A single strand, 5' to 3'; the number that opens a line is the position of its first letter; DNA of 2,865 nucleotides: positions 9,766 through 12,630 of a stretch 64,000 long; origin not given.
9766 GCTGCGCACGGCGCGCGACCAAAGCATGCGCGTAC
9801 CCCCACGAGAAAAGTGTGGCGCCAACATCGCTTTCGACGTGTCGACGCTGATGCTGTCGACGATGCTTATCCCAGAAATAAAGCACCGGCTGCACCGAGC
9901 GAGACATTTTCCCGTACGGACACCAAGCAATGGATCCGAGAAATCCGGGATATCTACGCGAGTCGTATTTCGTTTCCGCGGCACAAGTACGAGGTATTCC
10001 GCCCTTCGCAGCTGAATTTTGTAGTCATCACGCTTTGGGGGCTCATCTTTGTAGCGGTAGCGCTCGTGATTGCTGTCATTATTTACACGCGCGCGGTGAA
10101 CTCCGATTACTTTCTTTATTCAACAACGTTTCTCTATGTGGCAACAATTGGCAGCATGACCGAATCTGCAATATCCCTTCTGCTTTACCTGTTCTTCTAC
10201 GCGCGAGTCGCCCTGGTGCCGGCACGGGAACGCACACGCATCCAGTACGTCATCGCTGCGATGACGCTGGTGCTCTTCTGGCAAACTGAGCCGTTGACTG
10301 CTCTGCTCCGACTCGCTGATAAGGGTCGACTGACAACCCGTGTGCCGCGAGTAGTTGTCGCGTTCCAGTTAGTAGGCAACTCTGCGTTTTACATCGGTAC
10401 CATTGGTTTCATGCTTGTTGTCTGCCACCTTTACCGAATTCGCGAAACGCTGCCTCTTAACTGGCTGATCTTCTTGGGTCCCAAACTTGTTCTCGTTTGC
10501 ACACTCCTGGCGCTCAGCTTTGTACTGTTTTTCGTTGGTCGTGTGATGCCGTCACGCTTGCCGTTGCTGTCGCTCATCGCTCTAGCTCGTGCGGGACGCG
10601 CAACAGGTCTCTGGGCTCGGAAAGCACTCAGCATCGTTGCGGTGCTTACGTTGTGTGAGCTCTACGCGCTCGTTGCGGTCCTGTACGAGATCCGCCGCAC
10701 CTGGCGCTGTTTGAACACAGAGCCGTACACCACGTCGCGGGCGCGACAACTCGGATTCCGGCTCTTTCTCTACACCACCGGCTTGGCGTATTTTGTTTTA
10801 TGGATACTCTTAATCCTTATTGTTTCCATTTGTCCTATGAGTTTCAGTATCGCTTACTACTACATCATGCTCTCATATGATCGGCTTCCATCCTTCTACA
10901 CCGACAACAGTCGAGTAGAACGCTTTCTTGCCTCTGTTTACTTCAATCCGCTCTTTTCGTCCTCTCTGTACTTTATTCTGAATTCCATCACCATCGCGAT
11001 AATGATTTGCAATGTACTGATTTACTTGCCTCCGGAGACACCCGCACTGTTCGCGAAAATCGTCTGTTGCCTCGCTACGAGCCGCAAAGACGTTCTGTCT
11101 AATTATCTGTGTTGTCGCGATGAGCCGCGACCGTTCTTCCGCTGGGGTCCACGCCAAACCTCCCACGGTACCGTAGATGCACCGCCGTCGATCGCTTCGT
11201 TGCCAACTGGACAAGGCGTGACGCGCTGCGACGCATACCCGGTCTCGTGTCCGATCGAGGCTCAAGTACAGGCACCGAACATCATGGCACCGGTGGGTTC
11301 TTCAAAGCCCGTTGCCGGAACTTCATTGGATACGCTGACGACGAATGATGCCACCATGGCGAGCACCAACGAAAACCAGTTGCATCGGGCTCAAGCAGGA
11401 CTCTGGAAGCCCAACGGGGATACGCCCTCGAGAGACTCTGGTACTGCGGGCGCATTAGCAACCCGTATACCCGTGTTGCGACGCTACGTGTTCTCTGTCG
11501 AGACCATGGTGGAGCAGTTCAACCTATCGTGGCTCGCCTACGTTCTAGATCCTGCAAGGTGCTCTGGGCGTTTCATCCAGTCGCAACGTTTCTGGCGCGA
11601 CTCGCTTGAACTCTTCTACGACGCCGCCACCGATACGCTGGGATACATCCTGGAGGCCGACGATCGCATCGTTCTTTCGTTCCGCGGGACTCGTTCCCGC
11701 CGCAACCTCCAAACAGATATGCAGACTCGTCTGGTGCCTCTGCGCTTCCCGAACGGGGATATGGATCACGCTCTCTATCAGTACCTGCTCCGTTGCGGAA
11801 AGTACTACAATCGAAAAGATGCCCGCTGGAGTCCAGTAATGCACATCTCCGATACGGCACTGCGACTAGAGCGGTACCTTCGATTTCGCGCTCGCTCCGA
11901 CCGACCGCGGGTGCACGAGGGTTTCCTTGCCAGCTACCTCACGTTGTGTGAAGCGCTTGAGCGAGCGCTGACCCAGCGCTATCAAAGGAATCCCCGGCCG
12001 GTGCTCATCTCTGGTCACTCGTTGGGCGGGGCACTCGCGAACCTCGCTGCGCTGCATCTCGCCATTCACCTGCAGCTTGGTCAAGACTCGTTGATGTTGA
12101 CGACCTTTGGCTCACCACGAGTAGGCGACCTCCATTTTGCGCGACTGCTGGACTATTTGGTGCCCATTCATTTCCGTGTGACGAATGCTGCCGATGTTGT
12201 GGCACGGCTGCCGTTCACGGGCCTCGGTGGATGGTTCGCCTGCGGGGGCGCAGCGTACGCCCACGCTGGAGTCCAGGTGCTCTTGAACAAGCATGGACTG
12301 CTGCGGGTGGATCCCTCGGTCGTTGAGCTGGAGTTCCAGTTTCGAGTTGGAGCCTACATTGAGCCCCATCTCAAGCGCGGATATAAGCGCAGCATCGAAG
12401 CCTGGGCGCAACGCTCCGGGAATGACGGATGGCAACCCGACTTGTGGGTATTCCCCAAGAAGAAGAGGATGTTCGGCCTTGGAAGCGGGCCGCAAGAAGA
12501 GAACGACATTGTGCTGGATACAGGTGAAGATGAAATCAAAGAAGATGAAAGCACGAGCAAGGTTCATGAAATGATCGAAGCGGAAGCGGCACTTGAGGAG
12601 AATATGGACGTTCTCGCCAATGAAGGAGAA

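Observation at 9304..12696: Receptor-like ~8-TM domain fused to a class-3 lipase catalytic domain in one 1130 aa protein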

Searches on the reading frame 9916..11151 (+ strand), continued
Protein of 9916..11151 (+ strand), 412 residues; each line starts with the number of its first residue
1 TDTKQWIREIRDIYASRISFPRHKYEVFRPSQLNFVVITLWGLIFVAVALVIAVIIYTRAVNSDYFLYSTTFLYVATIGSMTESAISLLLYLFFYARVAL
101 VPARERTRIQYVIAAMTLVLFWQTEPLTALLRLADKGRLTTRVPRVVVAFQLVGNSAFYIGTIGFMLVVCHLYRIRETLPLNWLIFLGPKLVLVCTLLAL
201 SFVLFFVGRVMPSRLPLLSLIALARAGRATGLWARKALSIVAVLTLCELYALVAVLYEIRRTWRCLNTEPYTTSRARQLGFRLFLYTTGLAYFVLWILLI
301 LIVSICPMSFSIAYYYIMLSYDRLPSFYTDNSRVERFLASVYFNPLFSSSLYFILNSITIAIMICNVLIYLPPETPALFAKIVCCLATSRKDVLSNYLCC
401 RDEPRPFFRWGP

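Call 49: find_homologous_proteins(query=P0013, max_evalue=0.001)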
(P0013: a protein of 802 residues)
Query P0013 (802 aa): 90 proteins with E <= 0.001 among 8000 candidates.
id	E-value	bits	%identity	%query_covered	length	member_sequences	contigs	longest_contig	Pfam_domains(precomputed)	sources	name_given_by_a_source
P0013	0.0e+0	1855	100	100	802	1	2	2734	PF01764.32,PF06664.18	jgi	-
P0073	0.0e+0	1050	59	98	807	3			PF01764.32,PF06664.18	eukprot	eukprot:CAMPEP_0184682720 /NCGR_PEP_ID=MMETSP0312-20130426/8504_1 /TAXON_ID=31354 /ORGANISM="Compsop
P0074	1.7e-237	809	49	93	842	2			PF01764.32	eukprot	eukprot:CAMPEP_0182441480 /NCGR_PEP_ID=MMETSP1172-20130603/442_1 /TAXON_ID=708627 /ORGANISM="Timspur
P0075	2.8e-230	785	48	96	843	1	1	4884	PF01764.32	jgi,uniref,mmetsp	uniref:Fungal lipase-type domain-containing protein n=1 Tax=Erythrolobus australicus TaxID=1077150 R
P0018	6.6e-214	731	46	96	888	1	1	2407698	PF01764.32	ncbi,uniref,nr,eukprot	ncbi:Phospholipase A1-II 1 [Porphyridium purpureum]|uniref:Phospholipase A1-II 1 n=1 Tax=Porphyridiu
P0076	5.7e-207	708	45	90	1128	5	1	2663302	PF01764.32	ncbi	ncbi:hypothetical protein MMPV_001219 [Pyropia vietnamensis]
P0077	6.3e-205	701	42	96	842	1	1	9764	PF01764.32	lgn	-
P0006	1.8e-203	696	44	88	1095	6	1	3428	PF01764.32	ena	-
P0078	3.4e-203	695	42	98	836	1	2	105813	PF01764.32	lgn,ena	-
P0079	2.8e-202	692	42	98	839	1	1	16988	PF01764.32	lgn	-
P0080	3.7e-202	692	42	98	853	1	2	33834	PF01764.32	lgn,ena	-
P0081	1.1e-200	687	43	96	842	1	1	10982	PF01764.32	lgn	-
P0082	1.2e-200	687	41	98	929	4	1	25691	PF01764.32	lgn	-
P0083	7.9e-200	684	42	96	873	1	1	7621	PF01764.32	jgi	jgi:triacylglycerol lipase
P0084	7.9e-200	684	43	96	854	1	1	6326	PF01764.32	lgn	-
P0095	3.0e-194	666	42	94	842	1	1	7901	PF01764.32,PF06664.18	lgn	-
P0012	4.5e-194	665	43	96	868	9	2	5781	PF01764.32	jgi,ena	-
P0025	1.8e-190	653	41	96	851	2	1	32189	PF01764.32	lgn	-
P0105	4.6e-189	649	42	96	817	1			PF01764.32,PF06664.18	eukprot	eukprot:Plantae.Rhodophyta-Purpureofilum_apyrenoidigerum.ctg17283.p1 GENE.Plantae.Rhodophyta-Purpure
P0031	1.3e-145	505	37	81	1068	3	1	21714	PF01764.32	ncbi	-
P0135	6.3e-138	479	37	85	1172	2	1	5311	PF01764.32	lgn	-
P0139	7.6e-135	469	49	49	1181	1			PF01764.32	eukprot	eukprot:GFKZ01002194.1.p1 GENE.GFKZ01002194.1~~GFKZ01002194.1.p1 ORF type:complete len:1182 (+),scor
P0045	9.9e-134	466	37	83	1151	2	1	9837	PF01764.32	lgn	-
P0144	3.6e-130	454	49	49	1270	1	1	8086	PF01764.32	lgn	-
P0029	1.6e-90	323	30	98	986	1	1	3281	PF01764.32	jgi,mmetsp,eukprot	mmetsp:Transcript_14477/g.31133 ORF Transcript_14477/g.31133 Transcript_14477/m.31133 type:complete 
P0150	8.3e-67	244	28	50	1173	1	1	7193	PF01764.32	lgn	-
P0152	5.0e-65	238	26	51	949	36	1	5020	PF01764.32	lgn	-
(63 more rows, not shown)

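Call 63: search_protein_families(library=pfam, proteins=[window:9916-11151:+], max_evalue=10)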
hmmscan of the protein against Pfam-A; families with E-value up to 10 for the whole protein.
window:9916-11151:+ (412 aa): 0 families

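Call 65: find_encoding_contigs(protein=P0005, flank=6000, max_places=2)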
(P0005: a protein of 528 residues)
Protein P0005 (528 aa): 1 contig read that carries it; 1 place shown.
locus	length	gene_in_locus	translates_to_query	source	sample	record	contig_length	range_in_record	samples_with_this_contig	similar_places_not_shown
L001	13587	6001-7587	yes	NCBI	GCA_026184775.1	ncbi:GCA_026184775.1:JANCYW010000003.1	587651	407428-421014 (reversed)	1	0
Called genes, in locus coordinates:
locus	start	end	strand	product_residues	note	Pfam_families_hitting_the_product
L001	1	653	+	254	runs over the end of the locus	PF01048:PNP_UDP_1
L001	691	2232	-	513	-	PF01979:Amidohydro_1, PF07969:Amidohydro_3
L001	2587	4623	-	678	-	PF04147:Nop14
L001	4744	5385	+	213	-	-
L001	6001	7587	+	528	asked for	-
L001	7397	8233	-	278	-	PF00730:HhH-GPD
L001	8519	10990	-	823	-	PF13304:AAA_21 (faint), PF00005:ABC_tran, PF19055:ABC2_membrane_7, PF01061:ABC2_membrane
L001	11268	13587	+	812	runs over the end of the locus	PF00005:ABC_tran, PF01061:ABC2_membrane, PF06422:PDR_CDR (weak)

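Call 72: fold_search(model_id=the predicted structure, library=pdb)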
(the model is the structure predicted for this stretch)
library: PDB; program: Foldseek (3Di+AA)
matches with E <= 10: 725; with E <= 0.001: 0
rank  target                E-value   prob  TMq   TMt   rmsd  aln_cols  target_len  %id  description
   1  7kc4_B                3.1e-03  1.00  0.46  0.37  11.6       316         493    9  Human WLS in complex with WNT8A (released 2021-01-06)
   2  7drt_B                5.4e-03  1.00  0.43  0.35  11.8       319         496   10  Human Wntless in complex with Wnt3a (released 2021-07-14)
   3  8tzs                  7.2e-02  1.00  0.40  0.33   9.0       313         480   10  Structure of human WLS (released 2023-10-18)
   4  8hj2_R                1.1e-01  0.99  0.40  0.52  10.6       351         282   13  GPR21 wt with G15 complex (released 2023-03-15)
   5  21ag_R                1.1e-01  0.99  0.35  0.47   6.9       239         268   13  LY334370-bound serotonin 1F (5-HT1F) receptor-miniGoA protein complex (released 2026-04-08)
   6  6xbk_R                1.2e-01  0.97  0.40  0.34  10.1       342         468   10  Structure of human SMO-G111C/I496C complex with Gi (released 2020-09-30)
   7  9cm3_R                1.4e-01  0.99  0.38  0.51   7.9       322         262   11  Cryo-EM structure of Gq-coupled FFA2 in complex with TUG-1375 and compound 187 (released 2025-06-25)
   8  7ew7_D                1.6e-01  0.93  0.31  0.39   9.2       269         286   13  Cryo-EM structure of SEW2871-bound Sphingosine-1-phosphate receptor 1 in complex with Gi protein (released 2021-09-29)
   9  9cm7_R                1.8e-01  0.98  0.38  0.50   8.0       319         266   11  Cryo-EM structure of Gi-coupled FFA2 in complex with TUG-1375 and AZ-1729 (released 2025-06-25)
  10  6xbj_R                1.9e-01  0.91  0.37  0.33  10.2       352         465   10  Structure of human SMO-D384R complex with Gi (released 2020-09-30)
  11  8t3s_R                2.1e-01  0.93  0.32  0.43   9.1       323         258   10  Cryo-EM structure of the Butyrate bound FFA2-Gq complex (released 2024-01-24)
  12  9j0f_R                2.1e-01  0.66  0.25  0.30  11.9       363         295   12  NADH bound purinergic receptor P2Y14 in complex with Gi (released 2025-06-04)
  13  9m4q                  2.2e-01  0.98  0.40  0.52   7.7       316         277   14  CryoEM structure of the alpha1AAR complex with doxazosin (released 2025-07-02)
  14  6g79_S                2.4e-01  0.89  0.30  0.41   9.7       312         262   12  Coupling specificity of heterotrimeric Go to the serotonin 5-HT1B receptor (released 2018-06-20)
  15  9kpe_R                2.7e-01  0.96  0.37  0.49  10.6       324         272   11  Cryo-EM structure of GPCR16-GiH5 complex (released 2025-04-02)
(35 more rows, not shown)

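Call 90: search_protein_families(library=pfam, proteins=[P0045, P0031, P0042, P0139, P0144, P0135, P0150, P0152], max_evalue=0.1)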
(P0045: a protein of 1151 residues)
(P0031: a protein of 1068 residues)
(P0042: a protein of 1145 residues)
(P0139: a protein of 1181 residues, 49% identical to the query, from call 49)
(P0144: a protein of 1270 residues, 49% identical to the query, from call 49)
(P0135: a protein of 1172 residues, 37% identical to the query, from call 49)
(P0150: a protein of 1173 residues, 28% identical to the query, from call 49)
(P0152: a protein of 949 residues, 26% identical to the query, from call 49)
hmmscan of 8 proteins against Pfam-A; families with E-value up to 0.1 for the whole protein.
P0045 (1151 aa): 3 families
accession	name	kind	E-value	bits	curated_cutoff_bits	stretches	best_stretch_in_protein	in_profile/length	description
PF01764.32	Lipase_3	-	1.4e-26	93.5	22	1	857-1011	2-138/140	Lipase (class 3)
PF06664.17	WLS-like_TM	-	0.0034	17.2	28.3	1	412-667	4-230/247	Wntless-like, transmembrane domain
PF12697.13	Abhydrolase_6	-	0.0087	17.2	26.3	1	931-992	61-113/217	Alpha/beta hydrolase family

P0031 (1068 aa): 4 families
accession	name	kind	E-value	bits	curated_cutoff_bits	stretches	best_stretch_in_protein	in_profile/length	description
PF01764.32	Lipase_3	-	4.9e-28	98.2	22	1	770-923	2-137/140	Lipase (class 3)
PF12697.13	Abhydrolase_6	-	0.00028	22.1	26.3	1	843-909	56-117/217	Alpha/beta hydrolase family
PF00975.26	Thioesterase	-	0.018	15.7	26.4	1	827-865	45-81/226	Thioesterase domain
PF12146.15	Hydrolase_4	-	0.092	12.5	27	0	837-868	62-94/239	Serine aminopeptidase, S33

P0042 (1145 aa): 1 family
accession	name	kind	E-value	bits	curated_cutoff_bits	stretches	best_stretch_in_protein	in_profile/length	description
PF01764.32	Lipase_3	-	1.5e-20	73.9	22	1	846-1000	1-137/140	Lipase (class 3)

P0139 (1181 aa): 5 families
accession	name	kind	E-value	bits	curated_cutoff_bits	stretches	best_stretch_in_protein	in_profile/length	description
PF01764.32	Lipase_3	-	2.1e-27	96.1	22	1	884-1038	2-138/140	Lipase (class 3)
PF12697.13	Abhydrolase_6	-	0.0031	18.6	26.3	1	955-1036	55-135/217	Alpha/beta hydrolase family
PF12146.15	Hydrolase_4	-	0.025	14.3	27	1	951-980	65-92/239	Serine aminopeptidase, S33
PF05057.20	DUF676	-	0.044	13.7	20.3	1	928-980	43-94/217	Putative serine esterase (DUF676)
PF00975.26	Thioesterase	-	0.095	13.3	26.4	0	946-983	50-85/226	Thioesterase domain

P0144 (1270 aa): 4 families
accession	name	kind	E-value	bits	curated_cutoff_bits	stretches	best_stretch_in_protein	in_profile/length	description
PF01764.32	Lipase_3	-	1.3e-26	93.6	22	1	971-1125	1-137/140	Lipase (class 3)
PF12697.13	Abhydrolase_6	-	7.1e-05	24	26.3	1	1030-1121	46-132/217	Alpha/beta hydrolase family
PF00975.26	Thioesterase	-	0.0081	16.8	26.4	1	1014-1072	30-86/226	Thioesterase domain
PF12146.15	Hydrolase_4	-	0.012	15.4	27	1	1027-1068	50-92/239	Serine aminopeptidase, S33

P0135 (1172 aa): 6 families
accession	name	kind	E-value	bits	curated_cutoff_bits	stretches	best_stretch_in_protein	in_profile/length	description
PF01764.32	Lipase_3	-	1.7e-27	96.5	22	1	873-1027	1-137/140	Lipase (class 3)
PF12697.13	Abhydrolase_6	-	0.0011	20.1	26.3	1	943-1026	59-135/217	Alpha/beta hydrolase family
PF06664.17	WLS-like_TM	-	0.03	14.1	28.3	1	428-657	7-204/247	Wntless-like, transmembrane domain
PF12146.15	Hydrolase_4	-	0.033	13.9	27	1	943-969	67-91/239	Serine aminopeptidase, S33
PF00561.26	Abhydrolase_1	-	0.063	13.4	25.8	0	938-970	55-85/245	alpha/beta hydrolase fold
PF05057.20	DUF676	-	0.072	13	20.3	0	915-970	40-94/217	Putative serine esterase (DUF676)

P0150 (1173 aa): 2 families
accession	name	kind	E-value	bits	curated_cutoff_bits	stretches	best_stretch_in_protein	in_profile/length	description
PF01764.32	Lipase_3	-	1.3e-16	61.2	22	1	862-950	31-120/140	Lipase (class 3)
PF00975.26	Thioesterase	-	0.09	13.4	26.4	0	880-916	55-89/226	Thioesterase domain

P0152 (949 aa): 3 families
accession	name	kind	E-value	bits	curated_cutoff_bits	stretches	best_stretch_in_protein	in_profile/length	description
PF01764.32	Lipase_3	-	9.1e-16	58.5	22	1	869-942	31-105/140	Lipase (class 3)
PF06664.17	WLS-like_TM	-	0.00059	19.7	28.3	1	342-552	72-246/247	Wntless-like, transmembrane domain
PF00975.26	Thioesterase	-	0.091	13.4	26.4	0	887-922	55-88/226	Thioesterase domain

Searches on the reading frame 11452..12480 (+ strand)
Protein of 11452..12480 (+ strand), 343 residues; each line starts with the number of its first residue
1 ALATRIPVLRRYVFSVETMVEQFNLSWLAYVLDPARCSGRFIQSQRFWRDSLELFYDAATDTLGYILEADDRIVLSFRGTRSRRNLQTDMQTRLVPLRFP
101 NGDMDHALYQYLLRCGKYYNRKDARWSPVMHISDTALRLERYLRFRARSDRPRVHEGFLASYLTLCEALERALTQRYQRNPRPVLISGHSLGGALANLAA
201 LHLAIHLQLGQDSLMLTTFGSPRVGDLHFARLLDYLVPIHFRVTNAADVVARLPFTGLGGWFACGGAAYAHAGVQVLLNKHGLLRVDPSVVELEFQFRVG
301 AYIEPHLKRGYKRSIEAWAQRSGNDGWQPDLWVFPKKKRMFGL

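Call 11: search_solved_structures(query=window:11452-12480:+, max_evalue=0.001, show_alignments=2)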
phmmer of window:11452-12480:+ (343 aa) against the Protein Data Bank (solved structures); distinct sequences matched with E-value up to 0.001: 40.
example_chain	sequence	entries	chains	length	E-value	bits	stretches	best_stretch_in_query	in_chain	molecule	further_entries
6a0w_A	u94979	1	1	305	1.7e-12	50.5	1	152-259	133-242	Lipase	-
3ngm_A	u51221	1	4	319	1.9e-12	50.3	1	154-255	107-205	Extracellular lipase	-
1usw_A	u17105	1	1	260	5.1e-12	48.9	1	153-269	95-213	FERULOYL ESTERASE A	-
2hl6_A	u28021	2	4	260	5.3e-12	48.8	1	153-269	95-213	Feruloyl esterase A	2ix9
1uwc_A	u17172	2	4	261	5.4e-12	48.8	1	153-269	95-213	FERULOYL ESTERASE A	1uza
1lgy_A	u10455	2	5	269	7e-12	48.4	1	152-259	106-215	TRIACYLGLYCEROL LIPASE | LIPASE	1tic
6qpr_A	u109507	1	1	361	1.3e-11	47.6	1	152-260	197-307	Lipase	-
6qpp_A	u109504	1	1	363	1.3e-11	47.6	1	152-260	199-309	Lipase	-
2bjh_A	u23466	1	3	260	1.4e-11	47.5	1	153-269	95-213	FERULOYL ESTERASE A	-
3tgl_A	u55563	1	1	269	1.9e-11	47.1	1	153-260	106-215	TRIACYL-GLYCEROL ACYLHYDROLASE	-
1tgl_A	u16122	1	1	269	1.9e-11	47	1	152-260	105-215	TRIACYL-GLYCEROL ACYLHYDROLASE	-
4tgl_A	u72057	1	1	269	1.9e-11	47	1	152-260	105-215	TRIACYL-GLYCEROL ACYLHYDROLASE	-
5tgl_A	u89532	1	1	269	1.9e-11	47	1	152-260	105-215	LIPASE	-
5ap9_A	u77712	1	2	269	5.2e-11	45.6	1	153-278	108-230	LIPASE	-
37bv_A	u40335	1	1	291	5.2e-11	45.6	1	153-259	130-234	Lipase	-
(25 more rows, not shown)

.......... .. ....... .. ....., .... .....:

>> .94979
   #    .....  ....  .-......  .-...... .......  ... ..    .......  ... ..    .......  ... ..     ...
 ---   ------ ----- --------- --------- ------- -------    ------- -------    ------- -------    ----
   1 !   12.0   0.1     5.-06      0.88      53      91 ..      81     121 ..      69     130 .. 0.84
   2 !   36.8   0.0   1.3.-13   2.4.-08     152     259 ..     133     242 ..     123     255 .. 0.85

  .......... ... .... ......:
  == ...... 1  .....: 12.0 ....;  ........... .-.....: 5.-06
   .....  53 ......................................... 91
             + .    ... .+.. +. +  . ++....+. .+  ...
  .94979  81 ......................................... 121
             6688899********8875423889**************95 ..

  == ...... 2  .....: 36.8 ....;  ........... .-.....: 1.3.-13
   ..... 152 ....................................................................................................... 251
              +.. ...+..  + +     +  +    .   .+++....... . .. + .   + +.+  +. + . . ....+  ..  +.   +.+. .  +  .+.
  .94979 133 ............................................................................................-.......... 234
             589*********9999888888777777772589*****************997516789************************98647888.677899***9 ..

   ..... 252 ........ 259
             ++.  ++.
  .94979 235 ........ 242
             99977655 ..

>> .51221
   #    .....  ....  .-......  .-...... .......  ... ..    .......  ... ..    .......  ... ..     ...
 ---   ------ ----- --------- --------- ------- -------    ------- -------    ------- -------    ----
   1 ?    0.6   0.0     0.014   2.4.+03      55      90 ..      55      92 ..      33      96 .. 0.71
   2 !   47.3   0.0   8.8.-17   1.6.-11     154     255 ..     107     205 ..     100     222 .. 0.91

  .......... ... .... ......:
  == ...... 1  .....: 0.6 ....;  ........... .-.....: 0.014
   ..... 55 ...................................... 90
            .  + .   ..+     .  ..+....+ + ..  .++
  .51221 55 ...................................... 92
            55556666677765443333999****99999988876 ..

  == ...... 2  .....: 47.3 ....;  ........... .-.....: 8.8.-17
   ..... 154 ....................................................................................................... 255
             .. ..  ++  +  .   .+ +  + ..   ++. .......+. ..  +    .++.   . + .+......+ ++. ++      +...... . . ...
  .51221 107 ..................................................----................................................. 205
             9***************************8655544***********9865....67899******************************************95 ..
